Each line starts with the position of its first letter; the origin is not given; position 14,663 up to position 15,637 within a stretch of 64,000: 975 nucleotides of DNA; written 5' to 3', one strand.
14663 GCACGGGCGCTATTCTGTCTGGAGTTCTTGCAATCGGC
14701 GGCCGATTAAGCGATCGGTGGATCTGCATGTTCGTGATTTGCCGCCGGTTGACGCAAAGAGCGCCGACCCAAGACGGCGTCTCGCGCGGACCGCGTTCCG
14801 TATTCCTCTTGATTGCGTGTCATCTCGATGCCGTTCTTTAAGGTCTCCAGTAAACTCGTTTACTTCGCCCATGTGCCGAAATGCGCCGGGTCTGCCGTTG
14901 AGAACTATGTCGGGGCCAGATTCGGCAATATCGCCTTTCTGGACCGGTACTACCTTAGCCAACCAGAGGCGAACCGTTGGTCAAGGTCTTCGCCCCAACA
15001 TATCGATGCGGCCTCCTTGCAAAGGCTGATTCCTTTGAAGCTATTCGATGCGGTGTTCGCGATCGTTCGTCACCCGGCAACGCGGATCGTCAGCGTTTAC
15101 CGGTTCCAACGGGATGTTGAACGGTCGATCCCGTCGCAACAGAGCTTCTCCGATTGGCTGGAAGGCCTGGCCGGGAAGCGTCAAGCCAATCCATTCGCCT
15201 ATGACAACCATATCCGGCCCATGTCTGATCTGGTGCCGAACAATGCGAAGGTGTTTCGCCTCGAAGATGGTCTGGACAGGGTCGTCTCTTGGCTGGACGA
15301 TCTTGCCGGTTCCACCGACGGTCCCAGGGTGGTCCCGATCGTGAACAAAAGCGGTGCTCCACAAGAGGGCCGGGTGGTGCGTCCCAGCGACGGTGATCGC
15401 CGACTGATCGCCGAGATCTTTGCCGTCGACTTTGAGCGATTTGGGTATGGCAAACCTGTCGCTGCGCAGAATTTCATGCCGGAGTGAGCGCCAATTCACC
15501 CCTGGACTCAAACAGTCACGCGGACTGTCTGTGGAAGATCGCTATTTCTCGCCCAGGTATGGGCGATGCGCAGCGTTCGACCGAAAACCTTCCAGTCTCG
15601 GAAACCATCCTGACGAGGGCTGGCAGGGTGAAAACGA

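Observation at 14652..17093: AT-rich 2.4-kb islet with a sulfotransferase and a P-loop/methyltransferase gene, without mobility genes or pathway context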

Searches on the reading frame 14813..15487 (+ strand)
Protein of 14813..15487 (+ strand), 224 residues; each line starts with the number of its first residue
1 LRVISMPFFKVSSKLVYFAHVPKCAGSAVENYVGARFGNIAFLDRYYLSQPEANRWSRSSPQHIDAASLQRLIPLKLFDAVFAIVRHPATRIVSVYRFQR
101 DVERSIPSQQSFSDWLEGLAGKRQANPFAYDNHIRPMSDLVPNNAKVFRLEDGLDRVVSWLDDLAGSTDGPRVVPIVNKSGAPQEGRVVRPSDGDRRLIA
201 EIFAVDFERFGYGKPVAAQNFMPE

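Call 3: search_protein_families(library=pfam, proteins=[window:14813-15487:+], max_evalue=0.1)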
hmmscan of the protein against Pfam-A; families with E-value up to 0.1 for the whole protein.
window:14813-15487:+ (224 aa): 1 family
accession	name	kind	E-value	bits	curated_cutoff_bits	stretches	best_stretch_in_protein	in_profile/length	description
PF03567.20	Sulfotransfer_2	-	1.2e-11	45.7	22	1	16-212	11-251/252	Sulfotransferase family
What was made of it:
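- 14828..15487 (+): Family-2 sulfotransferase gene, 219 aa from the ATG at 14828. It is resident at this site. PAPS-binding-type motifs are intact (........; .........). Pfam Sulfotransfer_2, E = 1.2e-11 (call 3).
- On Pfam Sulfotransfer_2 (PF03567) sulfotransferases (gene 14828-15487): 45.7 bits against a cut-off of 22; E = 1.2e-11; profile positions 11-251 of 252 (call 3).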

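Call 4: search_protein_families(library=ncbifam, proteins=[window:14813-15487:+], max_evalue=0.1)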
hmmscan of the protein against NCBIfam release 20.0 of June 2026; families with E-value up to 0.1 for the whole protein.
window:14813-15487:+ (224 aa): 0 families

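Call 9: find_encoding_contigs(protein=window:14813-15487:+, flank=10000, max_places=10)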
Protein window:14813-15487:+ (224 aa): no gene with exactly this product is on record in the collection.

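Call 11: find_homologous_proteins(query=window:14828-15487:+, max_evalue=0.001)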
Query window:14828-15487:+ (219 aa): 344 proteins with E <= 0.001 among 849 candidates; the best 120 are listed.
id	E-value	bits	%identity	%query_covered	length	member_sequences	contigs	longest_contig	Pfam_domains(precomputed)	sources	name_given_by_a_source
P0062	2.4e-124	431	90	97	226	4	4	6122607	PF03567.21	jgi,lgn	-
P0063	7.4e-116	404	85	95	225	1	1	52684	PF03567.21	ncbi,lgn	ncbi:MAG: sulfotransferase family 2 domain-containing protein [Pseudomonadota bacterium]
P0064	3.3e-93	330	70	95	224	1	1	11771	PF03567.21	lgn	-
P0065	1.2e-74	269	58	95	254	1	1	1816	PF03567.21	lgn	-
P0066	2.4e-73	265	57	100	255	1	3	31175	PF03567.21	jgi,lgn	jgi:hypothetical protein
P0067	1.4e-72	262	57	95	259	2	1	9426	PF03567.21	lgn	-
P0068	2.4e-72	261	55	95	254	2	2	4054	PF03567.21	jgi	jgi:Sulfotransferase family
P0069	3.7e-72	261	56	95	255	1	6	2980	PF03567.21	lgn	-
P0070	4.3e-72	261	54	95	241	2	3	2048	PF03567.21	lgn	-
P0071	6.6e-72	260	58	95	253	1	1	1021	PF03567.21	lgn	-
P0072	8.6e-72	260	57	95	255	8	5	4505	PF03567.21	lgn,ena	-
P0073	9.5e-72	259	58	95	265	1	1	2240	PF03567.21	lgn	-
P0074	1.4e-71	259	57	95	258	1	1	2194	PF03567.21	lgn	-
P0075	3.3e-71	258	52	98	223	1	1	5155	PF03567.21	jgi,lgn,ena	-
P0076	6.8e-71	257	57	95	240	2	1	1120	PF03567.21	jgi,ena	jgi:hypothetical protein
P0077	7.3e-71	256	54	95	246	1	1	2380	PF03567.21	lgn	-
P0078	8.9e-71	256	57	95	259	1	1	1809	PF03567.21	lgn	-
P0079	1.2e-70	256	58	95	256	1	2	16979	PF03567.21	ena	-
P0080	1.5e-70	255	55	95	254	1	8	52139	PF03567.21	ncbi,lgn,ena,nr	ncbi:MAG: sulfotransferase family 2 domain-containing protein [Rhodobacteraceae bacterium]|nr:sulfot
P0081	1.9e-70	255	56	95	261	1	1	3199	PF03567.21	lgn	-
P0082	2.1e-70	255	56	95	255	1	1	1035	PF03567.21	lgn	-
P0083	2.2e-70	255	57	95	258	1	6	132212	PF03567.21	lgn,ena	-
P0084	3.0e-70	254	57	95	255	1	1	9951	PF03567.21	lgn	-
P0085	3.6e-70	254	54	95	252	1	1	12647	PF03567.21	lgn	-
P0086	5.8e-70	254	51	100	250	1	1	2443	PF03567.21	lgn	-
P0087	7.1e-70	253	56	95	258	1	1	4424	PF03567.21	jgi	jgi:hypothetical protein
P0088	7.2e-70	253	55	95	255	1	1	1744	PF03567.21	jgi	-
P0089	1.7e-69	252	58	95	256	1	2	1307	PF03567.21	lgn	-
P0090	1.7e-69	252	54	95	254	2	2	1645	PF03567.21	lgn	-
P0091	1.7e-69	252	53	95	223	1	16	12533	PF03567.21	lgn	-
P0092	1.8e-69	252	55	95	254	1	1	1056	PF03567.21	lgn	-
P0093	1.9e-69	252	50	97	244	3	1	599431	PF03567.21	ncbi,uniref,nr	ncbi:sulfotransferase family 2 domain-containing protein [Maritimibacter dapengensis]|uniref:Sulfotr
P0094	2.0e-69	252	57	95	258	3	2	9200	PF03567.21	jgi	jgi:hypothetical protein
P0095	2.9e-69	251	54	95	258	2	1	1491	PF03567.21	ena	-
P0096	3.7e-69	251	53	95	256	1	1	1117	PF03567.21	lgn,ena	-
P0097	4.6e-69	251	56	95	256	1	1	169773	PF03567.21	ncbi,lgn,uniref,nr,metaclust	ncbi:sulfotransferase family 2 domain-containing protein [Limimaricola pyoseonensis]|uniref:Sulfotra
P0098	4.7e-69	251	57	95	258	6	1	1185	PF03567.21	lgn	-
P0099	6.8e-69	250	56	95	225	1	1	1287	PF03567.21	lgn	-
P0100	8.5e-69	250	55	95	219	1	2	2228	PF03567.21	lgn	-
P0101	9.1e-69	250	56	95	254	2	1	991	PF03567.21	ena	-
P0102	1.0e-68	250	54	97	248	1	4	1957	PF03567.21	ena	-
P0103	1.0e-68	249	55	95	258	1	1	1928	PF03567.21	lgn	-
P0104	2.3e-68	248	55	95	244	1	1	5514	PF03567.21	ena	-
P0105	2.9e-68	248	55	95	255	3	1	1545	PF03567.21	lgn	-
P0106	4.6e-68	247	55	98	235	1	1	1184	PF03567.21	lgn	-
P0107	7.1e-68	247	55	95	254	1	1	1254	PF03567.21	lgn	-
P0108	1.2e-67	246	52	95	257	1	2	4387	PF03567.21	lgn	-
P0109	1.3e-67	246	53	93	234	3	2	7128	PF03567.21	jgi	jgi:hypothetical protein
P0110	1.9e-67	245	53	95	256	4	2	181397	PF03567.21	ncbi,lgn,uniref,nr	ncbi:sulfotransferase family 2 domain-containing protein [Allosediminivita pacifica]|uniref:Sulfotra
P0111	2.0e-67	245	52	95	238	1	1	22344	PF03567.21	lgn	-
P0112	2.4e-67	245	54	95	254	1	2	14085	PF03567.21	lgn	-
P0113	2.4e-67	245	54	95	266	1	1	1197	PF03567.21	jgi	jgi:Sulfotransferase family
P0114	2.4e-67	245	54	95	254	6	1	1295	PF03567.21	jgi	-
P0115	3.3e-67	245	54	95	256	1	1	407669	PF03567.21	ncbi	-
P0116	4.1e-67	244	55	95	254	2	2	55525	PF03567.21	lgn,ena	-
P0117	4.7e-67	244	54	100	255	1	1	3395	PF03567.21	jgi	jgi:hypothetical protein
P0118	5.3e-67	244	54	95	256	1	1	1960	PF03567.21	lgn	-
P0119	5.3e-67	244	54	95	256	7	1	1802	PF03567.21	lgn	-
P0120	7.4e-67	243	54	95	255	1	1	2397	PF03567.21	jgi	jgi:hypothetical protein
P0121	7.9e-67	243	55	95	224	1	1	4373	PF03567.21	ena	-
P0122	8.2e-67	243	55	95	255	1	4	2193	PF03567.21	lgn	-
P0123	1.4e-66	243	55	95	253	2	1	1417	PF03567.21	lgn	-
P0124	2.0e-66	242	54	95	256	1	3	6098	PF03567.21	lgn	-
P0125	2.1e-66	242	51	95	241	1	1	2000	PF03567.21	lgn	-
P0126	2.6e-66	242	54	95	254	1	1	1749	PF03567.21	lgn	-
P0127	3.0e-66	241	54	95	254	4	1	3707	PF03567.21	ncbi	-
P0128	4.1e-66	241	52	96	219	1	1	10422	PF03567.21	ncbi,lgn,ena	-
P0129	4.6e-66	241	51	100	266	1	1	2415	PF03567.21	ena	-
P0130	6.8e-66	240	53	95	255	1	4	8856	PF03567.21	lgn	-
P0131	7.0e-66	240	50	100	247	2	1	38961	PF03567.21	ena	-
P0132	1.0e-65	240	53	95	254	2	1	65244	PF03567.21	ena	-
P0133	1.0e-65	240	53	97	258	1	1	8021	PF03567.21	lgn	-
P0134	1.2e-65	239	52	99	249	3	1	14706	PF03567.21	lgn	-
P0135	1.3e-65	239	51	95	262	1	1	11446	PF03567.21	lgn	-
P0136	1.4e-65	239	53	95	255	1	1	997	PF03567.21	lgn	-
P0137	2.3e-65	239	55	95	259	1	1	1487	PF03567.21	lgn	-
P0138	3.6e-65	238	53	95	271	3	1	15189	PF03567.21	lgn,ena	-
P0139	3.7e-65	238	52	95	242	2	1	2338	PF03567.21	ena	-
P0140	3.9e-65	238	52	95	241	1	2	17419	PF03567.21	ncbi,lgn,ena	-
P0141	4.9e-65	237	50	97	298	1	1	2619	PF03567.21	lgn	-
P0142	5.3e-65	237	53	95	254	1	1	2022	PF03567.21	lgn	-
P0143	5.5e-65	237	51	95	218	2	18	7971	PF03567.21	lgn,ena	-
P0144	6.1e-65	237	54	95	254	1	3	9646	PF03567.21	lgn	-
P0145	6.9e-65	237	55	95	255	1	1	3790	PF03567.21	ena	-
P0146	7.1e-65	237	54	95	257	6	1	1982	PF03567.21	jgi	-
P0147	1.0e-64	236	51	95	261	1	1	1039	PF03567.21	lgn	-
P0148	1.2e-64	236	51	95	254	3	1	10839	PF03567.21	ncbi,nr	ncbi:MAG: sulfotransferase family protein [Marinosulfonomonas sp.]|nr:sulfotransferase family protei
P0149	1.5e-64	236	54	95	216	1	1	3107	PF03567.21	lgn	-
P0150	1.5e-64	236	54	95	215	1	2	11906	PF03567.21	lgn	-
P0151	1.8e-64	236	53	95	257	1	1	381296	PF03567.21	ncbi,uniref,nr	ncbi:sulfotransferase family 2 domain-containing protein [Actibacterium ureilyticum]|uniref:sulfotra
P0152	1.8e-64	236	53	95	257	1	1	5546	PF03567.21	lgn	-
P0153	1.9e-64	236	54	95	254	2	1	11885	PF03567.21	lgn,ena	-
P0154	2.7e-64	235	49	95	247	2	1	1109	PF03567.21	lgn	-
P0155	3.1e-64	235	52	95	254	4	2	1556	PF03567.21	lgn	-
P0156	4.1e-64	234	52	95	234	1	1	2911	PF03567.21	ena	-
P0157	4.2e-64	234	50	95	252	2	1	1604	PF03567.21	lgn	-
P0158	4.5e-64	234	51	95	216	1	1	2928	PF03567.21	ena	-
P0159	5.1e-64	234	50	95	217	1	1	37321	PF03567.21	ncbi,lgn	-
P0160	5.9e-64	234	54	95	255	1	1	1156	PF03567.21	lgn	-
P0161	6.0e-64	234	51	95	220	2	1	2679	PF03567.21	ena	-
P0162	6.1e-64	234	50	98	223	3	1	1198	PF03567.21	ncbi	-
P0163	9.0e-64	233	52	95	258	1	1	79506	PF03567.21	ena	-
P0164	1.1e-63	233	52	95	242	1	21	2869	PF03567.21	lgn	-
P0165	1.2e-63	233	53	95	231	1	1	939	PF03567.21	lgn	-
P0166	1.2e-63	233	51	95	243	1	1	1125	PF03567.21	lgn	-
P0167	1.7e-63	232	50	95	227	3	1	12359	PF03567.21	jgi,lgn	jgi:hypothetical protein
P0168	1.7e-63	232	51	95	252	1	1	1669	PF03567.21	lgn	-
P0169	2.9e-63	232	53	95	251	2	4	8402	PF03567.21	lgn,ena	-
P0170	3.1e-63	232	52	95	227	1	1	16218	PF03567.21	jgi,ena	-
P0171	3.2e-63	232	50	95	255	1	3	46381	PF03567.21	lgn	-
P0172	3.4e-63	231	51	95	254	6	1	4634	PF03567.21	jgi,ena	-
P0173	3.7e-63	231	51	95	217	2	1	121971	PF03567.21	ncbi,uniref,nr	ncbi:sulfotransferase family protein [Parvularcula flava]|uniref:Sulfotransferase family protein n=2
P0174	4.4e-63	231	49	97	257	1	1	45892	PF03567.21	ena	-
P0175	4.5e-63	231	51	95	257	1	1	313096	PF03567.21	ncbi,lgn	ncbi:MAG: sulfotransferase family 2 domain-containing protein [Pseudomonadota bacterium]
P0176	4.8e-63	231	50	95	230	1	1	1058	PF03567.21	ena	-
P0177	5.0e-63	231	53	95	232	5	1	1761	PF03567.21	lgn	-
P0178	6.3e-63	231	51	95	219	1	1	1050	PF03567.21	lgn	-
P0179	9.5e-63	230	50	96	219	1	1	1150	PF03567.21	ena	-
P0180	1.8e-62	229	50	100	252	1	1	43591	PF03567.21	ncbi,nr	ncbi:sulfotransferase family 2 domain-containing protein [Rhodobacterales bacterium HKCCE3408]|nr:su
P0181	1.9e-62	229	49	100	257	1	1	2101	PF03567.21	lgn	-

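Call 15: find_encoding_contigs(protein=P0062, flank=10000, max_places=4)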
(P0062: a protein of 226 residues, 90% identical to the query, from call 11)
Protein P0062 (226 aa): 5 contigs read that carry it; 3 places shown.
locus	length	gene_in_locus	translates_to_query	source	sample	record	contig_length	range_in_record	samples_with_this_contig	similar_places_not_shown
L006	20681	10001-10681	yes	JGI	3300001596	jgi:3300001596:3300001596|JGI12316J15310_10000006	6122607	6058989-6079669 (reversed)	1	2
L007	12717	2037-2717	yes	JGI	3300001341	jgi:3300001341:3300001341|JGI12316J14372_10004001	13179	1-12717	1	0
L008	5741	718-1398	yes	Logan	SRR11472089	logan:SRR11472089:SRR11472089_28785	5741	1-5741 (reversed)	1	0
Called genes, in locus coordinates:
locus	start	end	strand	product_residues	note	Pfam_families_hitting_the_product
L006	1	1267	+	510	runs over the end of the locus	PF00171:Aldedh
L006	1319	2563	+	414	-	PF01547:SBP_bac_1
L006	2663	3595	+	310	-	PF00528:BPD_transp_1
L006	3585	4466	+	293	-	PF00528:BPD_transp_1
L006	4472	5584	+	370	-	PF00005:ABC_tran, PF02463:SMC_N (faint), PF13304:AAA_21 (faint), PF17912:OB_MalK, PF08402:TOBE_2 (weak), PF03459:TOBE (weak)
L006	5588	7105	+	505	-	PF13450:NAD_binding_8 (faint), PF00732:GMC_oxred_N, PF05199:GMC_oxred_C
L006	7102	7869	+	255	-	PF00106:adh_short, PF08659:KR, PF13561:adh_short_C2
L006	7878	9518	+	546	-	PF00732:GMC_oxred_N, PF05199:GMC_oxred_C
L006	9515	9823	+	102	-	PF07876:Dabb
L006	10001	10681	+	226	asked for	PF03567:Sulfotransfer_2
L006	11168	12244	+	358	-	-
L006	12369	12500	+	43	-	PF01710:HTH_Tnp_IS630 (weak), PF25787:HTH_SB (faint), PF13384:HTH_23 (weak)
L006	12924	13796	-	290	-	-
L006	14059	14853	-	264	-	PF00132:Hexapep (faint)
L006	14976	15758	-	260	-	PF00106:adh_short, PF08659:KR, PF13561:adh_short_C2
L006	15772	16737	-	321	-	PF04545:Sigma70_r4 (weak), PF08281:Sigma70_r4_2 (weak), PF04198:Sugar-bind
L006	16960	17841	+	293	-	PF13292:DXP_synthase_N (weak), PF00456:Transketolase_N, PF00676:E1_dh (weak)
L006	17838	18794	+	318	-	PF02779:Transket_pyr, PF02780:Transketolase_C, PF22613:Transketolase_C_1 (weak)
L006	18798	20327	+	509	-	PF00370:FGGY_N, PF02782:FGGY_C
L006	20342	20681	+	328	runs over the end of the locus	PF02653:BPD_transp_2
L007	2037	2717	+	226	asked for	PF03567:Sulfotransfer_2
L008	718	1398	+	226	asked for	PF03567:Sulfotransfer_2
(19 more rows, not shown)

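Call 17: search_protein_families(library=padloc, proteins=[window:14828-15487:+], max_evalue=1)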
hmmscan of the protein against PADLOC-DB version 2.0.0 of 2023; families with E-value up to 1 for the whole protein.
window:14828-15487:+ (219 aa): 1 family
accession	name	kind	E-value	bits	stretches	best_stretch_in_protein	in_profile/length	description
PDLC04411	PDC-M10A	-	0.027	12.2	1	81-134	47-101/156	-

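Call 18: search_protein_families(library=phrogs, proteins=[window:14828-15487:+], max_evalue=0.1)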
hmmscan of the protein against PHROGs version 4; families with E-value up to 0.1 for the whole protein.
window:14828-15487:+ (219 aa): 1 family
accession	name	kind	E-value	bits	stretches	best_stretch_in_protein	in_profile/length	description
phrog_3347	-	moron, auxiliary metabolic gene and host takeover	2.1e-11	45.2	1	1-156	1-155/219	Galactose-3-O-sulfotransferase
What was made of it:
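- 14828..15487 (+): PHROG 3347, annotated as galactose-3-O-sulfotransferase, 2.1e-11 (call 18).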

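Call 19: find_encoding_contigs(protein=P0063, flank=10000, max_places=3)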
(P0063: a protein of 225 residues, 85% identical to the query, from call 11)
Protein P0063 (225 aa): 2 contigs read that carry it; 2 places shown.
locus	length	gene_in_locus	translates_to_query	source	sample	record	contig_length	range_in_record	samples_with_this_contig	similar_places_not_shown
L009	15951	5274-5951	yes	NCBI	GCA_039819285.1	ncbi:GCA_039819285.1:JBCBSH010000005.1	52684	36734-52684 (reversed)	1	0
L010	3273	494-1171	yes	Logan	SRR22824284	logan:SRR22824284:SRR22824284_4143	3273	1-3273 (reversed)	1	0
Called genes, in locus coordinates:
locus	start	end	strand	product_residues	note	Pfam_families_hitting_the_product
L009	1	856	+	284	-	PF00005:ABC_tran, PF17912:OB_MalK, PF08402:TOBE_2 (weak), PF03459:TOBE (weak)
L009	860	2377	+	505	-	PF00732:GMC_oxred_N, PF05199:GMC_oxred_C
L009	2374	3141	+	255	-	PF00106:adh_short, PF08659:KR, PF13561:adh_short_C2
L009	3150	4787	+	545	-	PF00732:GMC_oxred_N, PF05199:GMC_oxred_C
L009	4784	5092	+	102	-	PF07876:Dabb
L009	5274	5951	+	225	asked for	PF03567:Sulfotransfer_2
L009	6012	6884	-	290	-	-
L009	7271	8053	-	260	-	PF00106:adh_short, PF08659:KR, PF13561:adh_short_C2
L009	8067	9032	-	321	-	PF04545:Sigma70_r4 (weak), PF08281:Sigma70_r4_2 (weak), PF04198:Sugar-bind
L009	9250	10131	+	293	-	PF13292:DXP_synthase_N (weak), PF00456:Transketolase_N, PF00676:E1_dh (weak)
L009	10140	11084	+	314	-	PF02779:Transket_pyr, PF02780:Transketolase_C, PF22613:Transketolase_C_1 (weak)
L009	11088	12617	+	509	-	PF00370:FGGY_N, PF02782:FGGY_C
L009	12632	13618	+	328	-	PF02653:BPD_transp_2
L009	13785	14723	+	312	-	PF00532:Peripla_BP_1, PF13407:Peripla_BP_4, PF13377:Peripla_BP_3 (weak)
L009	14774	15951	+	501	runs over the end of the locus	PF00005:ABC_tran, PF13304:AAA_21 (faint), PF00005:ABC_tran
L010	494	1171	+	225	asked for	PF03567:Sulfotransfer_2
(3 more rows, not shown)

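Call 20: find_encoding_contigs(protein=P0064, flank=10000, max_places=3)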
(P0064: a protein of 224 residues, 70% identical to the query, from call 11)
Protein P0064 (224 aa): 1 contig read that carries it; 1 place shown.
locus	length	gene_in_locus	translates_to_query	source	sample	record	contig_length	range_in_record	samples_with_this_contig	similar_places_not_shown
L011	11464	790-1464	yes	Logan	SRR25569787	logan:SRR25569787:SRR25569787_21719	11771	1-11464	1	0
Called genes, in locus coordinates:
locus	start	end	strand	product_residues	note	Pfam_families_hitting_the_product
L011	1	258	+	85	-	?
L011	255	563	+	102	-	PF07876:Dabb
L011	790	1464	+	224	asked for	PF03567:Sulfotransfer_2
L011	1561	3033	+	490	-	PF05711:TylF, PF13578:Methyltransf_24, PF04989:RMNT_CmcI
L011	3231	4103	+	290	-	-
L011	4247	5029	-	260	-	PF00106:adh_short, PF08659:KR, PF13561:adh_short_C2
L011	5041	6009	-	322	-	PF04545:Sigma70_r4 (weak), PF08281:Sigma70_r4_2 (weak), PF04198:Sugar-bind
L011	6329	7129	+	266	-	PF00456:Transketolase_N, PF13292:DXP_synthase_N (weak), PF00676:E1_dh (weak)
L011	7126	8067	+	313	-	PF02779:Transket_pyr, PF02780:Transketolase_C, PF22613:Transketolase_C_1 (weak), PF17147:PFOR_II (weak)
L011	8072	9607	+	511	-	PF00370:FGGY_N, PF02782:FGGY_C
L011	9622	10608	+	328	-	PF02653:BPD_transp_2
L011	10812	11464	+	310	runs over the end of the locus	PF00532:Peripla_BP_1, PF13407:Peripla_BP_4, PF13377:Peripla_BP_3 (weak)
